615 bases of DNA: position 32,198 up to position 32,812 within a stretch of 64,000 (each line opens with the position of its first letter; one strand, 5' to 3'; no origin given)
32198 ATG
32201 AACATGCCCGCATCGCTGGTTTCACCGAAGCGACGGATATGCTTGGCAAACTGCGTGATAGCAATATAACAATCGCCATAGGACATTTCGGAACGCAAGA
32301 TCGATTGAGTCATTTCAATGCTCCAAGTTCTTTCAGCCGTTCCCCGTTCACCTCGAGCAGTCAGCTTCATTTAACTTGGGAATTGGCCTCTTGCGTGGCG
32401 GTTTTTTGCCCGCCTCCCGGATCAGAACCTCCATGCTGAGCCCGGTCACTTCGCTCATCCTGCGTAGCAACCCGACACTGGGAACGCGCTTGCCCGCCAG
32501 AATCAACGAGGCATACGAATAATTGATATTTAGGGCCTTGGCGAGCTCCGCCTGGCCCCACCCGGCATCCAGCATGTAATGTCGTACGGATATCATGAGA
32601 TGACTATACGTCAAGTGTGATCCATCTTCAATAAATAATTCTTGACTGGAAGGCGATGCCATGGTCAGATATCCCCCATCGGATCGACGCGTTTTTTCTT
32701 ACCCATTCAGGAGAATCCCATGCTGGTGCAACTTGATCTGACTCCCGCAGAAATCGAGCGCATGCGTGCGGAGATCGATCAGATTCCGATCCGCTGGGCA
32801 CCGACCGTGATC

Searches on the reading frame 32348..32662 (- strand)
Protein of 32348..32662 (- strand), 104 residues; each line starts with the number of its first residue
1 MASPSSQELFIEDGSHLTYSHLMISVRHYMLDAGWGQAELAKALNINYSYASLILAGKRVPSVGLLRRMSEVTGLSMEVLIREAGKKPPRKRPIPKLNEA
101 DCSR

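Call 60: search_protein_families(library=phrogs, proteins=[window:32348-32662:-], max_evalue=0.001)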
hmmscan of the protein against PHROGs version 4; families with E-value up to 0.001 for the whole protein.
window:32348-32662:- (104 aa): 8 families
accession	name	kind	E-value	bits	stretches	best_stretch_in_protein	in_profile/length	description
phrog_2328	-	transcription regulation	2.5e-07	31.5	1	27-90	21-82/128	transcriptional repressor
phrog_1373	-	transcription regulation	4.4e-07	31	1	30-86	72-128/166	transcriptional regulator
phrog_3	-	transcription regulation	7.2e-07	30.3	1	21-90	88-155/430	transcriptional repressor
phrog_8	-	transcription regulation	3.3e-06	27.8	1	23-89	161-224/346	transcriptional regulator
phrog_4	-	transcription regulation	6.8e-06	26.3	1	27-92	142-203/400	transcriptional repressor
phrog_1468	-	transcription regulation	2.5e-05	24.8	1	22-60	8-46/67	transcriptional repressor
phrog_2439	-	transcription regulation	4.8e-05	23.4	1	26-84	12-70/367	transcriptional regulator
phrog_2339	-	DNA, RNA and nucleotide metabolism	0.00018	22.4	1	20-87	24-92/98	HTH DNA binding protein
